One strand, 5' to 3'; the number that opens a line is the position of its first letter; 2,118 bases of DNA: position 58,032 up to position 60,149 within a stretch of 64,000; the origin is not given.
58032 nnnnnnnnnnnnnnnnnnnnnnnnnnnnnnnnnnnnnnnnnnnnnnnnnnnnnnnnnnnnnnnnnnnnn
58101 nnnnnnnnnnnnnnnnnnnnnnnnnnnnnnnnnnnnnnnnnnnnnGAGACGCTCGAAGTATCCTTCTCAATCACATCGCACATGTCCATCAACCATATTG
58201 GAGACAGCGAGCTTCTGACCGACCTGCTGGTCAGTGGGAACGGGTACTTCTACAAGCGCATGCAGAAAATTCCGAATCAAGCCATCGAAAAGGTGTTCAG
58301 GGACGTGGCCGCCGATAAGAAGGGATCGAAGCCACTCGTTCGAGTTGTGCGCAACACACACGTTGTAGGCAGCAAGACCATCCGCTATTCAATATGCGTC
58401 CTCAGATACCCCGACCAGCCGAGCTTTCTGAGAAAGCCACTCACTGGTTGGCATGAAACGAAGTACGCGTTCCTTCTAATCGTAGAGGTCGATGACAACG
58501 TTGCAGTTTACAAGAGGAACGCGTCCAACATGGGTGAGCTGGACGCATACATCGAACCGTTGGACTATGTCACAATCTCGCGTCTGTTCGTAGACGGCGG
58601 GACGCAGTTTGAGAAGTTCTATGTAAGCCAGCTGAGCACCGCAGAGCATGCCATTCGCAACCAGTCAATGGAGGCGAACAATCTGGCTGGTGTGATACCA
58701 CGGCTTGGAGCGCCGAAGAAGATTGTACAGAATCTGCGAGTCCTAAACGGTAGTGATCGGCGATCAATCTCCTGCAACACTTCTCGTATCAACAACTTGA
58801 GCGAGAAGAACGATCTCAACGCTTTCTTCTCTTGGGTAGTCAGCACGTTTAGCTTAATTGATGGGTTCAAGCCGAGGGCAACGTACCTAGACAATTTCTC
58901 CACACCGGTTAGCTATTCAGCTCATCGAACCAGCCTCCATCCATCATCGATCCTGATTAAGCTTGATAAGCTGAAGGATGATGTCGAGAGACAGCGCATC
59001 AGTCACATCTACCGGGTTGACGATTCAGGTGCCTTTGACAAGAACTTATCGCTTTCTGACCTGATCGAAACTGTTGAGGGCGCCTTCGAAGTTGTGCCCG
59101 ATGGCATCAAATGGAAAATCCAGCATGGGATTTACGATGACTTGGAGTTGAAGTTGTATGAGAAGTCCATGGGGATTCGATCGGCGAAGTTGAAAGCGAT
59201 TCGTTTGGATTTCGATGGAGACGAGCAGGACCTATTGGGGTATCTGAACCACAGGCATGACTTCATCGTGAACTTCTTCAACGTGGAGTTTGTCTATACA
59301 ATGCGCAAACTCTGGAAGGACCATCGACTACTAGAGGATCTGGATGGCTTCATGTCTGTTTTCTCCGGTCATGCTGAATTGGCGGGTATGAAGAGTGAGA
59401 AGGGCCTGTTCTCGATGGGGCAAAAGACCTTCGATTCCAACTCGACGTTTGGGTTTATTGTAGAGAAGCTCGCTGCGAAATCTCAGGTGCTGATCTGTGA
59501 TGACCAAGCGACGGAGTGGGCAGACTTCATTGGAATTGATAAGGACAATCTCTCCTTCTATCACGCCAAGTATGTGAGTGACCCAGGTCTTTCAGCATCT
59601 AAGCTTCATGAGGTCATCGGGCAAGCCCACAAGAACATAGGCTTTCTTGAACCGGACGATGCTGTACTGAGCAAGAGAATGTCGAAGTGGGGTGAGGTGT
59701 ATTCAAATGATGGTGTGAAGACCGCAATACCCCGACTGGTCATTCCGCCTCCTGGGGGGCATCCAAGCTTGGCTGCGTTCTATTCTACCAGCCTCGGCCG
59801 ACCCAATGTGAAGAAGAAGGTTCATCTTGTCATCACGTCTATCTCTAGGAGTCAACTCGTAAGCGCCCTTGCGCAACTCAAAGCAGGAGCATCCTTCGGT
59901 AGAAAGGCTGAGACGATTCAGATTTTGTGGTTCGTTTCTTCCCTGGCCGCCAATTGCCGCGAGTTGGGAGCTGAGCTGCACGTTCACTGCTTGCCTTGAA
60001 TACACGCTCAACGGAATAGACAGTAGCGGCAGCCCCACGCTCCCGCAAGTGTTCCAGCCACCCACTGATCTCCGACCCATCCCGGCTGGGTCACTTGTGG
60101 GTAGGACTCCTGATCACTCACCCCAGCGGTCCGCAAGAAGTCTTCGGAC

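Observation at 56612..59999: Unassigned three-gene cassette next to the R-M system: TM-anchored J-domain protein, coiled-coil 2-TM protein, 605-aa putative nuclease-like protein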

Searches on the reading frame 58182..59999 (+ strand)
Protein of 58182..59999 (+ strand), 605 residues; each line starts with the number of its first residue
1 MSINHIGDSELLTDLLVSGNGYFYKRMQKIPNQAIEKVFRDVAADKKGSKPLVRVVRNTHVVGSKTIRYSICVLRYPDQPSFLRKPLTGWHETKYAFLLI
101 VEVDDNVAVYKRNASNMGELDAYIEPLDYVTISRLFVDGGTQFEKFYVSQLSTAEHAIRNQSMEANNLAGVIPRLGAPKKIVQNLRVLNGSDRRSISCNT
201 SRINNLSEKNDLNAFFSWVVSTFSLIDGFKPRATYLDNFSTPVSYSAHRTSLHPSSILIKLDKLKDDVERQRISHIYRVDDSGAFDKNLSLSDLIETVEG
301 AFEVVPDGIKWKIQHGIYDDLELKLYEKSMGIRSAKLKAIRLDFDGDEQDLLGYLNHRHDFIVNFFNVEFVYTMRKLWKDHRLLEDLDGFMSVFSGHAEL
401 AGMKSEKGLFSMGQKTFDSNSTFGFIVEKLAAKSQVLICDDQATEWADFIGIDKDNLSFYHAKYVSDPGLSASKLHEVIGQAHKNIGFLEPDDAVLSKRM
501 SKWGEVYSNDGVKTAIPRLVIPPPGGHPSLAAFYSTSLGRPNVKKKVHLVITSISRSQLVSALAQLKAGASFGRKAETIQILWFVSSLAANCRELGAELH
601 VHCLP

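Call 3: search_protein_families(library=pfam, proteins=[window:58182-59999:+], max_evalue=0.1)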
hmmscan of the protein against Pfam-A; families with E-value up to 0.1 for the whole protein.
window:58182-59999:+ (605 aa): 0 families

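Call 4: search_protein_families(library=padloc, proteins=[window:58182-59999:+], max_evalue=0.1)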
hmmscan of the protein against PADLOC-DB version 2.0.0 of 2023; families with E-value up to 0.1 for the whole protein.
window:58182-59999:+ (605 aa): 1 family
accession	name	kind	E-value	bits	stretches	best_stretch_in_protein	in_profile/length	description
PDLC05077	PDC-S71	-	4.7e-171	568.6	1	12-605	4-589/589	-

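Call 5: search_protein_families(library=ncbifam, proteins=[window:58182-59999:+], max_evalue=0.1)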
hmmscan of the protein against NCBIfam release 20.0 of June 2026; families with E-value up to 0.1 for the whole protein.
window:58182-59999:+ (605 aa): 0 families

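Call 8: find_related_loci(query=window:58182-59999:+, collection=genome_contigs, flank=8000)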
Query window:58182-59999:+ (605 aa) in genome_contigs; peptide patterns used: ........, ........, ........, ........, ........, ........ (x = any residue, [..] = any of these).
42 stretches matched a pattern, but none encodes a relative of the query by tblastn (E <= 1e-3).

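Call 9: find_homologous_proteins(query=window:58182-59999:+)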
Query window:58182-59999:+ (605 aa): 27 proteins with E <= 0.001 among 8000 candidates.
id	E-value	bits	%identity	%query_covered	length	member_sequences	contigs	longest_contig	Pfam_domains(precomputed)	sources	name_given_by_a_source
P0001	0.0e+0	1375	100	100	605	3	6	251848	-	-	-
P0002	2.9e-291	985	71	100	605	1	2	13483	-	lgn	-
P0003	1.7e-276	937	67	100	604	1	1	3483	-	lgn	-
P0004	3.1e-173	596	63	70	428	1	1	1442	-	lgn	-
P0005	4.4e-167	575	44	98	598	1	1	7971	-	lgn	-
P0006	4.6e-165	569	44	98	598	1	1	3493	-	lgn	-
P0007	6.6e-165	568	44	98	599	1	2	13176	-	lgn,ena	-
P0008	7.8e-160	552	44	99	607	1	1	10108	-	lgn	-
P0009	7.0e-158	545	43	98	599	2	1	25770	-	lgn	-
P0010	1.0e-154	535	47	91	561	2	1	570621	-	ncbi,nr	ncbi:hypothetical protein [Winogradskyella eximia]|nr:hypothetical protein [Winogradskyella eximia]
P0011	2.6e-140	487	45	85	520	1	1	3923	-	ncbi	-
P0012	7.1e-118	413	39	88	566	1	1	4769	-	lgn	-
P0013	4.2e-113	397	36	99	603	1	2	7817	-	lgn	-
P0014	5.7e-113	397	36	99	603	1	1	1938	-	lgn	-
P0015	9.7e-113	396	36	99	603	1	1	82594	-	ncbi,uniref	ncbi:hypothetical protein ACFX5F_14825 [Flavobacterium sp. ZS1P70]|uniref:Uncharacterized protein n=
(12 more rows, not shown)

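Call 11: find_related_loci(query=A1, collection=genome_contigs, flank=8000)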
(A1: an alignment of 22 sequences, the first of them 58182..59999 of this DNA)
Query A1 (605 aa) in genome_contigs; peptide patterns used: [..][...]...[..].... (x = any residue, [..] = any of these).
139 stretches matched a pattern; 121 encode a relative of the query (tblastn E <= 1e-3); the best 80 are kept; 80 distinct loci.
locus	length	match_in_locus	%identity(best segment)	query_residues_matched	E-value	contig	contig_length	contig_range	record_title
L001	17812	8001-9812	45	4-605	1e-167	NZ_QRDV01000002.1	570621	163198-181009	Winogradskyella eximia strain CECT 7946 Ga0244595_102, whole genome shotgun sequence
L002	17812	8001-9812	38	8-605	1e-129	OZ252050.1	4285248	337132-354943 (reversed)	MAG: Crocinitomicaceae bacterium isolate a728cfb8-245c-4e64-8229-4316d59fef07 genome assembly, chromosome: 1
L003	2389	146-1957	37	4-605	1e-133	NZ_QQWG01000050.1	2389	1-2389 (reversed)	Ancylomarina euxinus strain M1P NODE_50_length_2389_cov_21.3439, whole genome shotgun sequence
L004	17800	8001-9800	36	1-605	3e-123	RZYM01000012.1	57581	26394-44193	MAG: Bacteroidia bacterium isolate INTA.AUR.014 contig-100_125, whole genome shotgun sequence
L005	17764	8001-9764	36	14-605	4e-122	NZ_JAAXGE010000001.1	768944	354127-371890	Bacteroides sp. GM023 contig_1, whole genome shotgun sequence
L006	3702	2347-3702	43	11-460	3e-125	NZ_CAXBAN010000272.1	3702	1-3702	MAG: uncultured Planktosalinus sp. isolate ERR594396_concoct_71 ERZ2772542.13029, whole genome shotgun sequence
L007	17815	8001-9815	34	4-605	7e-122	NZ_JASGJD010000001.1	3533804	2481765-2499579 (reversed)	MAG: Cloacibacterium sp. isolate 5N004 JMF-2111-06-0005.ont.bin.4_0, whole genome shotgun sequence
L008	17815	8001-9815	34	3-605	3e-121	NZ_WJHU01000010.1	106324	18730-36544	Chryseobacterium sp. JV558 10, whole genome shotgun sequence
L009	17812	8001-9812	36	5-605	2e-121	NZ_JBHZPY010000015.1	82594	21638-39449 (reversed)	Flavobacterium zhoui strain ZS1P70 L34_15, whole genome shotgun sequence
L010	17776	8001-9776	37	11-603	6e-121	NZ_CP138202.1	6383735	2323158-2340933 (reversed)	Wukongibacter baidiensis strain DY30321 chromosome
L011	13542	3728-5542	36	2-603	5e-121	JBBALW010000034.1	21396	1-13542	MAG: Flavobacterium sp. isolate EUL_073 ctg34-EUL_073, whole genome shotgun sequence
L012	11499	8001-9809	35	6-605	2e-120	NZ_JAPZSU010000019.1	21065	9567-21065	MAG: Flavobacterium sp. isolate LE19-131.1C c_000000001694, whole genome shotgun sequence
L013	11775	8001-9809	36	6-605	1e-119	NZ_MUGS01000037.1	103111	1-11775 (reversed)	Flavobacterium araucananum strain DSM 24704 43413_contig_37, whole genome shotgun sequence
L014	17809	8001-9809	35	6-605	2e-119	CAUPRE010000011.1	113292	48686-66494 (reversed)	MAG: uncultured Flavobacterium sp. isolate m20-metabat.4 genome assembly, contig: m20-c29, whole genome shotgun sequence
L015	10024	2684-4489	34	6-605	1e-119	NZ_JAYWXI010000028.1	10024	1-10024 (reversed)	Bergeyella sp. RCAD1439 229_scaffolds_27, whole genome shotgun sequence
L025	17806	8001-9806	34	6-605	5e-114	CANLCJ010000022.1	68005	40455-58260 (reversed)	uncultured Flavobacteriaceae bacterium isolate 136.fasta genome assembly, contig: NODE_22, whole genome shotgun sequence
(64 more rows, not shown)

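Call 12: find_encoding_contigs(protein=window:58182-59999:+, flank=10000, max_places=6)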
Protein window:58182-59999:+ (605 aa): 10 contigs read that carry it; 6 places shown.
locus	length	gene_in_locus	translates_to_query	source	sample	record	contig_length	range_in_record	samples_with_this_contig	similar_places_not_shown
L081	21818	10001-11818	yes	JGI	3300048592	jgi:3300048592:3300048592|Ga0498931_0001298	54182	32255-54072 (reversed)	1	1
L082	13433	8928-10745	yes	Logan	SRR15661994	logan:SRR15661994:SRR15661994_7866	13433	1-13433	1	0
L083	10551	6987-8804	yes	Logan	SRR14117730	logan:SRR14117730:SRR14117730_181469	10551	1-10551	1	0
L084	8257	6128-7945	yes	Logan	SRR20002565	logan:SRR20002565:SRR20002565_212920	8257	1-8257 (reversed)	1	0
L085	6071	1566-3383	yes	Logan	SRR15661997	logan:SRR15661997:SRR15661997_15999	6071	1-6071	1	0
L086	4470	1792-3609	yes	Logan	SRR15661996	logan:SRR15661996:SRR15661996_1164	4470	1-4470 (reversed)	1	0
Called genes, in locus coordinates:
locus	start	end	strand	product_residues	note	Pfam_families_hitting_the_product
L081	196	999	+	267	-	PF00582:Usp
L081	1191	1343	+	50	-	-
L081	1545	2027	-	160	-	-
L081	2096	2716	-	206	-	-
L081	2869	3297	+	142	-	-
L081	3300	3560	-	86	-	PF00196:GerE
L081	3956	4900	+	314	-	PF13391:HNH_2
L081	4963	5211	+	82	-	-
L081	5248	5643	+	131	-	-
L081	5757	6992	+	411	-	PF00145:DNA_methylase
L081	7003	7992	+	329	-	PF13391:HNH_2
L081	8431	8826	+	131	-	PF00226:DnaJ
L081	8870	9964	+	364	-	-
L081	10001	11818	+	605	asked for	-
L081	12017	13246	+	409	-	PF14870:PSII_BNR, PF02012:BNR (faint), PF15902:Sortilin-Vps10 (faint), PF18962:Por_Secre_tail (weak)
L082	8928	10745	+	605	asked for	-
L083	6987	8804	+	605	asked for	-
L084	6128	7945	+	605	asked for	-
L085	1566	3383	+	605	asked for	-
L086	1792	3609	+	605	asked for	-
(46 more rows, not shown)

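Call 15: find_encoding_contigs(protein=P0002, flank=10000, max_places=4)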
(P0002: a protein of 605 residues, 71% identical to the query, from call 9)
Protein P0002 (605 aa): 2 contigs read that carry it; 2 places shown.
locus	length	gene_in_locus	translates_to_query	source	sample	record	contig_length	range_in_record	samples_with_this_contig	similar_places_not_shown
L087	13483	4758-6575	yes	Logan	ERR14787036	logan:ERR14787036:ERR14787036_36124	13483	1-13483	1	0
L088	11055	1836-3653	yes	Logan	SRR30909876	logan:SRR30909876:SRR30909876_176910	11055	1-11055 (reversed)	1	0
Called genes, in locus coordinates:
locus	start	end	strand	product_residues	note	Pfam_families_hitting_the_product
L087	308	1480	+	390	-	PF14236:DruA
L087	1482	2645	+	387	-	-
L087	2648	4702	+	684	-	PF01935:DUF87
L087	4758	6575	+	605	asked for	-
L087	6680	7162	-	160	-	-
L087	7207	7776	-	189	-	-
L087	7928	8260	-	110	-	PF03544:TonB_C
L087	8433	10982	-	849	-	PF20009:GEVED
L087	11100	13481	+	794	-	?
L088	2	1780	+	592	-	?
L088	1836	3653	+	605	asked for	-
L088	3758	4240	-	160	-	-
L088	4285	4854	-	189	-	-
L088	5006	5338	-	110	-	PF03544:TonB_C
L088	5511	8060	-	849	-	PF20009:GEVED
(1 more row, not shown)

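Call 16: find_encoding_contigs(protein=P0003, flank=10000, max_places=4)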
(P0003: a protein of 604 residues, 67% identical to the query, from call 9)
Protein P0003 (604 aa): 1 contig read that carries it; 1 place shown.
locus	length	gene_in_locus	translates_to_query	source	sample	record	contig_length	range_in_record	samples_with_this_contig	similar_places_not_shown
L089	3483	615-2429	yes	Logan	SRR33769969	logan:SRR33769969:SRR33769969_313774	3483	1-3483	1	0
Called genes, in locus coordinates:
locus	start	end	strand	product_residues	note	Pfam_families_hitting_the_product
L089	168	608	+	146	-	PF00226:DnaJ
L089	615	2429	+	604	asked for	-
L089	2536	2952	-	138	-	PF13470:PIN_3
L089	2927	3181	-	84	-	-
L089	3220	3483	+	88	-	?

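Call 34: search_solved_structures(query=A1, max_evalue=1, show_alignments=2)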
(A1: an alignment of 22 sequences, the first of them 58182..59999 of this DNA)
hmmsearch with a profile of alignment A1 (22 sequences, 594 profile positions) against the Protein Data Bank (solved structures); distinct sequences matched with E-value up to 1: 1.
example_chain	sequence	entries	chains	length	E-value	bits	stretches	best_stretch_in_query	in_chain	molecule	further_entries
2fb5_A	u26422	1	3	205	0.27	13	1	20-97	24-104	hypothetical Membrane Spanning Protein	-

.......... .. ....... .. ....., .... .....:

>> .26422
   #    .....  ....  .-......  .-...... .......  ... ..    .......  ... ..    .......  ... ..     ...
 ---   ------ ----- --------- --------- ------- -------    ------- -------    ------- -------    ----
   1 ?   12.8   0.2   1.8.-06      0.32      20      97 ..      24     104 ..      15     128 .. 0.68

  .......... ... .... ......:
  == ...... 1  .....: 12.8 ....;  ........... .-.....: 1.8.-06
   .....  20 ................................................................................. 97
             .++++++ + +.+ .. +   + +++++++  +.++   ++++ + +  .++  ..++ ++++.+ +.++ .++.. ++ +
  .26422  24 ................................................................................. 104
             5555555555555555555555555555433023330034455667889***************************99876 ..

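Call 48: search_protein_families(library=pfam, alignment_id=A3, max_evalue=0.00001)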
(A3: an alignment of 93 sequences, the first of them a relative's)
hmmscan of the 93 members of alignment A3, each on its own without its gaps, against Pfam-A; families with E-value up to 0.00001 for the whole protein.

A. member 1, L001:9832-10752:+ (306 aa): 1 family
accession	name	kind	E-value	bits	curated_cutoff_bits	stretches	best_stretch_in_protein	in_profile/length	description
PF08878.16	HamA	-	4.1e-34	118.9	25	1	55-287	3-230/230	HamA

B. families by the number of members that match (of 93 scanned): 69 families (the first 25 are shown)
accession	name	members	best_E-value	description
PF00589.27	Phage_integrase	5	1.2e-37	Phage integrase family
PF09994.14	T6SS_Tle1-like_cat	4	3.9e-75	T6SS, Phospholipase effector Tle1-like, catalytic domain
PF00580.27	UvrD-helicase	3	1.4e-43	UvrD/REP helicase N-terminal domain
PF13245.12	AAA_19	3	2.2e-22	AAA domain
PF03572.23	Peptidase_S41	2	5.7e-27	Peptidase family S41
PF13102.12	Phage_int_SAM_5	2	3.9e-20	Phage integrase SAM-like domain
PF07690.21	MFS_1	2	1.1e-17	Major Facilitator Superfamily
PF01381.28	HTH_3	2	1.6e-14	Helix-turn-helix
PF13361.12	UvrD_C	2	3.7e-13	UvrD-like helicase C-terminal domain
PF17293.8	Arm-DNA-bind_5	2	4.4e-11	Arm DNA-binding domain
PF13560.12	HTH_31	2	6.2e-10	Helix-turn-helix domain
PF13538.12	UvrD_C_2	2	1.2e-08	UvrD-like helicase C-terminal domain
PF00171.27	Aldedh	1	1.9e-127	Aldehyde dehydrogenase family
PF02384.22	N6_Mtase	1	8.1e-63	N-6 DNA Methylase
PF12784.13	PDDEXK_2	1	1.4e-59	PD-(D/E)XK nuclease family transposase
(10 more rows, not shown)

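Call 49: search_protein_families(library=padloc, alignment_id=A3, max_evalue=1e-10)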
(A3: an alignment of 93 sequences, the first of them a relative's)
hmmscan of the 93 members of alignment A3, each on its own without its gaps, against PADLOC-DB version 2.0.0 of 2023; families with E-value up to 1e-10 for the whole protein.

A. member 1, L001:9832-10752:+ (306 aa): 15 families
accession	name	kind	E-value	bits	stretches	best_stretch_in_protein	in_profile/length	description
PDLC00154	HamA1|HamA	-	2.5e-66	222.3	1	3-302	2-305/313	DUF1837 domain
PDLC00168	HamA1|HamA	-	2.9e-35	120.2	1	9-295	9-304/312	DUF1837 domain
PDLC00196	HamA2|HamA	-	1.3e-30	105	1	9-296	8-306/315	DUF1837 domain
PDLC00156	HamA1|HamA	-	1.9e-29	101.2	1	26-295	17-290/298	DUF1837 domain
PDLC00163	HamA1|HamA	-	2.5e-29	100.7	1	10-298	9-308/314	DUF1837 domain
PDLC00171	HamA1|HamA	-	1.7e-26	91.2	1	32-294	20-275/286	DUF1837 domain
PDLC00165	HamA1|HamA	-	2.8e-23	80.7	1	22-296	18-298/308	DUF1837 domain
PDLC00162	HamA1|HamA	-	5.7e-21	73.4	1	35-292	32-294/310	DUF1837 domain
PDLC00172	HamA1|HamA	-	3.4e-16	57.6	1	86-299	98-318/326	DUF1837 domain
PDLC00164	HamA1|HamA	-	4.4e-15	53.5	1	34-193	211-380/490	DUF1837 domain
PDLC00157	HamA1|HamA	-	1.2e-13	48.9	1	84-292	94-290/297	DUF1837 domain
PDLC00152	HamA1|HamA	-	2.1e-13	48.3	1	24-241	25-238/299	DUF1837 domain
PDLC00150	HamA1|HamA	-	4e-13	47.5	1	98-294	107-297/310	DUF1837 domain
PDLC00166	HamA1|HamA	-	8.7e-13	46.5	1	99-290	85-265/282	DUF1837 domain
PDLC00195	HamA2|HamA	-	4.2e-12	44.1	1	98-291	83-267/283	DUF1837 domain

B. families by the number of members that match (of 93 scanned): 284 families (the first 25 are shown)
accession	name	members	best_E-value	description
PDLC05077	PDC-S71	3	8.4e-69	-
PDLC03802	RTasHel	3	9.7e-47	DRT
PDLC00114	GajB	3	2.6e-36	UrvD helicase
PDLC00132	GajB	3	2.2e-34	UrvD helicase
PDLC00127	GajB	3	5.5e-32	UrvD helicase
PDLC00117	GajB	2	4.5e-43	UrvD helicase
PDLC00103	GajB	2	6.7e-34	UrvD helicase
PDLC00107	GajB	2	1.4e-30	UrvD helicase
PDLC00130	GajB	2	2.6e-30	UrvD helicase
PDLC00123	GajB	2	1.9e-26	UrvD helicase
PDLC00134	GajB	2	6.4e-25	UrvD helicase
PDLC00104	GajB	2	6.1e-24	UrvD helicase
PDLC00122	GajB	2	3.9e-23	UrvD helicase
PDLC03019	MTase_I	2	6e-23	Type I methyltransferase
PDLC00121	GajB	2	1.2e-21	UrvD helicase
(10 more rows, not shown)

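Call 50: predict_structure(alignment_id=A1)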
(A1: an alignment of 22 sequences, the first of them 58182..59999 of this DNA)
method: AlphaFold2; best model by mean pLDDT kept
length: 605 residues; sequences in the alignment: 22
mean_pLDDT: 86.1   pTM: 0.74
mean pLDDT of the five models: 86.1, 85.6, 85.4, 84.7, 82.3
residues with pLDDT >= 90: 267; 70-90: 301; 50-70: 28; < 50: 9
segments of 3 or more residues with pLDDT < 50: 1-7
pLDDT, mean of each block of 10 residues (from residue 1): 39 72 95 94 81 90 93 87 75 88 96 87 92 89 90 73 81 67 91 90 83 91 94 86 91 91 88 87 76 89 88 91 93 94 90 92 89 90 79 93 90 91 94 91 75 90 84 82 77 80 83 88 88 84 88 94 90 85 84 83 94
secondary structure, 60 per line:
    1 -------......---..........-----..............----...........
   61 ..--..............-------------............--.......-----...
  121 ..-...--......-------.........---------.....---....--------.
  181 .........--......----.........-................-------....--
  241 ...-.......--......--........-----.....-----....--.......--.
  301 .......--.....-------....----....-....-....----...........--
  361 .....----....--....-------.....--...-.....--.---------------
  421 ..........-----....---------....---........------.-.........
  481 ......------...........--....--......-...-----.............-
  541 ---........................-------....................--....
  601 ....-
elements in order: H8-13 E17-26 H32-45 E50-62 E65-78 E92-103 E106-112 H118-122 E124-126 H129-134 E142-150 E160-164 H168-171 E180-189 E192-197 E202-210 H212-227 H235-238 E241-243 H245-251 E254-259 H262-269 E275-279 E285-288 H291-297 E300-307 E310-314 E322-325 E330-333 H335-338 E340-343 E348-350 H351-358 E361-365 E370-373 E376-379 H387-391 E394-396 H398-402 H422-430 E436-439 E449-452 E456-463 H472-486 H493-503 E506-509 E512-517 E519-521 H527-539 E544-555 H556-567 H575-594 E597-604
